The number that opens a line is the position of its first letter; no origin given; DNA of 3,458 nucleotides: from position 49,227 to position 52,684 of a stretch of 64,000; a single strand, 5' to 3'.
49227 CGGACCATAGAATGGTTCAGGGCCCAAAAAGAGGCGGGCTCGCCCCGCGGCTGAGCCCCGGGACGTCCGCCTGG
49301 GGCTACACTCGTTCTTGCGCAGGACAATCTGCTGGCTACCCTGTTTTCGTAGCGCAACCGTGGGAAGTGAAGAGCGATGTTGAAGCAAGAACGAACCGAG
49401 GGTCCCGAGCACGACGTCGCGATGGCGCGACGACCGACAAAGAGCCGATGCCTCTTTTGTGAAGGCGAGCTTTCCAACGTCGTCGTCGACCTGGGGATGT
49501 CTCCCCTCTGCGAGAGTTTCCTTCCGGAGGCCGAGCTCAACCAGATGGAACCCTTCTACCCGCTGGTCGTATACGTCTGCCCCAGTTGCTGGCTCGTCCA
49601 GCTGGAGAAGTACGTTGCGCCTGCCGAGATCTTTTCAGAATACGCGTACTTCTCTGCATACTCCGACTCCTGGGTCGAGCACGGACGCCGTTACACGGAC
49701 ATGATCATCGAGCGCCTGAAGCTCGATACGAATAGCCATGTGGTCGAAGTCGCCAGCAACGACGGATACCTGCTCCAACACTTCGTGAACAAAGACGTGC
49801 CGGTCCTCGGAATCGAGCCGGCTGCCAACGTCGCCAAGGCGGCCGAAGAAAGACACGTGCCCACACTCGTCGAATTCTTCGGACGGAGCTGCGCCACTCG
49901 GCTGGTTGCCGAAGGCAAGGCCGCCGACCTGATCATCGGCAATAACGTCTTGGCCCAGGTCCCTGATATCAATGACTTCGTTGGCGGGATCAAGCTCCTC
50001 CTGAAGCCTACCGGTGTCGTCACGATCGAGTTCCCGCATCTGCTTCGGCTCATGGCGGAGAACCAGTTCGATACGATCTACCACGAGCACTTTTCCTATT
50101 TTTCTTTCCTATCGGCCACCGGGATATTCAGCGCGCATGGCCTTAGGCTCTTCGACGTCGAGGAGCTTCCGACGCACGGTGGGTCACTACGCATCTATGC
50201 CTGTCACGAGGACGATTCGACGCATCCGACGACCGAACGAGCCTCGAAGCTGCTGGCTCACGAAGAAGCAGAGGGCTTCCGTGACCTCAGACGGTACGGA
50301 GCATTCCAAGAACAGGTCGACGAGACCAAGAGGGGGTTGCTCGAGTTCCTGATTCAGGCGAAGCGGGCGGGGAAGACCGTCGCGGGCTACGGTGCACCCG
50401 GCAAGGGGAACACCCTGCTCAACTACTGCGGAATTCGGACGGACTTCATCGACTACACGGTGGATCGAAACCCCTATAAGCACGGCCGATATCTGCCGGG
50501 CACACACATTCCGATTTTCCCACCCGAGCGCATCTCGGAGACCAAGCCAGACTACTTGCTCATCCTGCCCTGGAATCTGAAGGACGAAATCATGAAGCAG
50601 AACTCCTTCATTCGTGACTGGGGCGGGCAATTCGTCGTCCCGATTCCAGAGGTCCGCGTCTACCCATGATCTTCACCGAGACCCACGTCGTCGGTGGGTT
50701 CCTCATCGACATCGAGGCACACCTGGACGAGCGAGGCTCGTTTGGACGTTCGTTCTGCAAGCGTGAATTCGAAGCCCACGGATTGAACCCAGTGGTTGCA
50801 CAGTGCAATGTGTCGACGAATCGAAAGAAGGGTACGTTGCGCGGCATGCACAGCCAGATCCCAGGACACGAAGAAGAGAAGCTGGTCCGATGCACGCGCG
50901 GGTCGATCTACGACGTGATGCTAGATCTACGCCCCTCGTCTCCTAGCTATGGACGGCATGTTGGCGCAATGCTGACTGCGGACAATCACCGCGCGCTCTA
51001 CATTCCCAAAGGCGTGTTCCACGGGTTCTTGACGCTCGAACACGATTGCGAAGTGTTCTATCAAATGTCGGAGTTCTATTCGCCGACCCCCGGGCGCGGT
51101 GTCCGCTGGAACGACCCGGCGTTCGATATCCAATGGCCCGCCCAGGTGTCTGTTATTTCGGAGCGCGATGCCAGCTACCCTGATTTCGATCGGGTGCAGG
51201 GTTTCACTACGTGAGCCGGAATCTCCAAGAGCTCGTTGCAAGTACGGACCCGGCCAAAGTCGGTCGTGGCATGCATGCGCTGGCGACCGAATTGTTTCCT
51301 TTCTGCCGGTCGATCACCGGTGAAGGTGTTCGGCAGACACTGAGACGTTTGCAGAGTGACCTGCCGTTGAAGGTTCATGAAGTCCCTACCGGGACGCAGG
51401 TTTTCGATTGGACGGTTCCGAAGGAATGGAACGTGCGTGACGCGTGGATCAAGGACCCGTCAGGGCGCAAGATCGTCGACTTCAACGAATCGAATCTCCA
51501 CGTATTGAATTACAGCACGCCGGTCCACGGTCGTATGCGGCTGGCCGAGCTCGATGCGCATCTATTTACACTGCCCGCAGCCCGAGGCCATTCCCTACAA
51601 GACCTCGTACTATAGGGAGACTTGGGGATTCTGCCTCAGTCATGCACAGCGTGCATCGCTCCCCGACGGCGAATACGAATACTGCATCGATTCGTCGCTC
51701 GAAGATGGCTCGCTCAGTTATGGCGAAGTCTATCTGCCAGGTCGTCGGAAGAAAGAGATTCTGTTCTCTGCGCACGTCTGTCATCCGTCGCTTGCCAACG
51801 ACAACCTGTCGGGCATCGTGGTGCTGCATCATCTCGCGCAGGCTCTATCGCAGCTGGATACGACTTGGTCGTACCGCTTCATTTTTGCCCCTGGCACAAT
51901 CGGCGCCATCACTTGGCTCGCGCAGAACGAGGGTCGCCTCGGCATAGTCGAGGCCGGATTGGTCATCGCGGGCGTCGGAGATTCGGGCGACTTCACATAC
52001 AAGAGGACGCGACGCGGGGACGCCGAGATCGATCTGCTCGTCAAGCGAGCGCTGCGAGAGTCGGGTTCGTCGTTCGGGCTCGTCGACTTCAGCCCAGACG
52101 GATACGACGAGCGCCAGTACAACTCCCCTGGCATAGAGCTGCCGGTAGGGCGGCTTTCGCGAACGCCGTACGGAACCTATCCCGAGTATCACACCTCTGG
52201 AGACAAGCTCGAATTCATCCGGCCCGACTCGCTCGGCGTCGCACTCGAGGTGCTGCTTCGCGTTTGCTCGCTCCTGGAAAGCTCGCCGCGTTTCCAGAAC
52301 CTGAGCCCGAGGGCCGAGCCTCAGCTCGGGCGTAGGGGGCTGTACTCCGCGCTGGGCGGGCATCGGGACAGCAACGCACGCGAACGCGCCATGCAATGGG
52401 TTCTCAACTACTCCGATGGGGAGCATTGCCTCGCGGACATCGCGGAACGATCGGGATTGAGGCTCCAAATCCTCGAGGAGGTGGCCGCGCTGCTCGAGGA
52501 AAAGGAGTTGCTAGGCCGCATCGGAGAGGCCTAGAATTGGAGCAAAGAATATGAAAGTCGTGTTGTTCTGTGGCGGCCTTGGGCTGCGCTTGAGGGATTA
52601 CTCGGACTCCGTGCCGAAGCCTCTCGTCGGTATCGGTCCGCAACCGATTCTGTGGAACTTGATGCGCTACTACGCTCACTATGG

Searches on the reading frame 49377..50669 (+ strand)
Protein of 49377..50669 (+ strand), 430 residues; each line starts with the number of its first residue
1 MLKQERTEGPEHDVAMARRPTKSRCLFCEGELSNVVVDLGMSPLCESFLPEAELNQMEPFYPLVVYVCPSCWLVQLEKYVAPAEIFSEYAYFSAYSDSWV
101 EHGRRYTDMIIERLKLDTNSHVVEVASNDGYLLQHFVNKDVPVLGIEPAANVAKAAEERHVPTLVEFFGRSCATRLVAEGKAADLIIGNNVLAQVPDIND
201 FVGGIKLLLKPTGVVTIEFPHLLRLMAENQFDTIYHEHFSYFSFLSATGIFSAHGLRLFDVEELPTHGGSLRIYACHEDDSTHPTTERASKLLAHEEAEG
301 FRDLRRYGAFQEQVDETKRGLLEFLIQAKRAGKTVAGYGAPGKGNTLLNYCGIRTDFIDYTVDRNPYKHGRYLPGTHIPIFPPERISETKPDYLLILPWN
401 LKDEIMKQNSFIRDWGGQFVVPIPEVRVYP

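Call 24: search_protein_families(library=pfam, proteins=[window:49377-50669:+], max_evalue=0.01)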
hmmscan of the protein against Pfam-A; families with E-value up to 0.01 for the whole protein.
window:49377-50669:+ (430 aa): 6 families
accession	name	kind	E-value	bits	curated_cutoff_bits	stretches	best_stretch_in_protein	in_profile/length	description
PF08484.17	Methyltransf_14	-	5.3e-70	234.8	23.5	1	265-424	1-160/160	C-methyltransferase C-terminal domain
PF08421.16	Methyltransf_13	-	3.4e-23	82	31.3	1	25-86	1-62/62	Putative zinc binding domain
PF13489.12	Methyltransf_23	-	6.2e-12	46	27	1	105-258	7-161/164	Methyltransferase domain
PF08242.18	Methyltransf_12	-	4.1e-07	31.1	30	1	123-215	1-98/98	Methyltransferase domain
PF08241.18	Methyltransf_11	-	0.00044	21.3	21.2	1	124-216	2-94/95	Methyltransferase domain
PF13847.12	Methyltransf_31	-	0.0013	18.8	27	1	119-225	4-114/145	Methyltransferase domain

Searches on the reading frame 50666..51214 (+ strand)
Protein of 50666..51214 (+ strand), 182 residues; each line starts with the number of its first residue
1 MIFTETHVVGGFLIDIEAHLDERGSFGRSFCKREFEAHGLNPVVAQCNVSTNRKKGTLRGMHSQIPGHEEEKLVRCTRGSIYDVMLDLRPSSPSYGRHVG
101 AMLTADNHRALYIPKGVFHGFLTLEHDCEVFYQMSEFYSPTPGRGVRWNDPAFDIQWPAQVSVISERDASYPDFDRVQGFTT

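Call 24: search_protein_families(library=pfam, proteins=[window:50666-51214:+], max_evalue=0.01)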
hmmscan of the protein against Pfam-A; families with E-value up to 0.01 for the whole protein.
window:50666-51214:+ (182 aa): 1 family
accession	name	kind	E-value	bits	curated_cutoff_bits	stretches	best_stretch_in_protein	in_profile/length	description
PF00908.23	dTDP_sugar_isom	-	8.5e-59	198.5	27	1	6-174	2-166/168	dTDP-4-dehydrorhamnose 3,5-epimerase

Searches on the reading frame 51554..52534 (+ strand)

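Call 24: search_protein_families(library=pfam, proteins=[window:51554-52534:+], max_evalue=0.01)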
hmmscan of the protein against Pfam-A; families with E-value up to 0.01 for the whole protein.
window:51554-52534:+ (326 aa): 4 families
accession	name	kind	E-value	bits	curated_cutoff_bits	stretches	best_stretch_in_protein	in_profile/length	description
PF16254.10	DUF4910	-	2.2e-78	263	26.6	1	49-243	51-246/247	Domain of unknown function (DUF4910)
PF16221.11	HTH_47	-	1.6e-23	82.5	27.1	1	247-320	3-76/78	winged helix-turn-helix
PF09940.16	DUF2172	-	1e-13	51.9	27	1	7-48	51-92/92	Domain of unknown function (DUF2172)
PF04389.22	Peptidase_M28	-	0.00011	22.4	21.3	1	62-236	7-191/193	Peptidase family M28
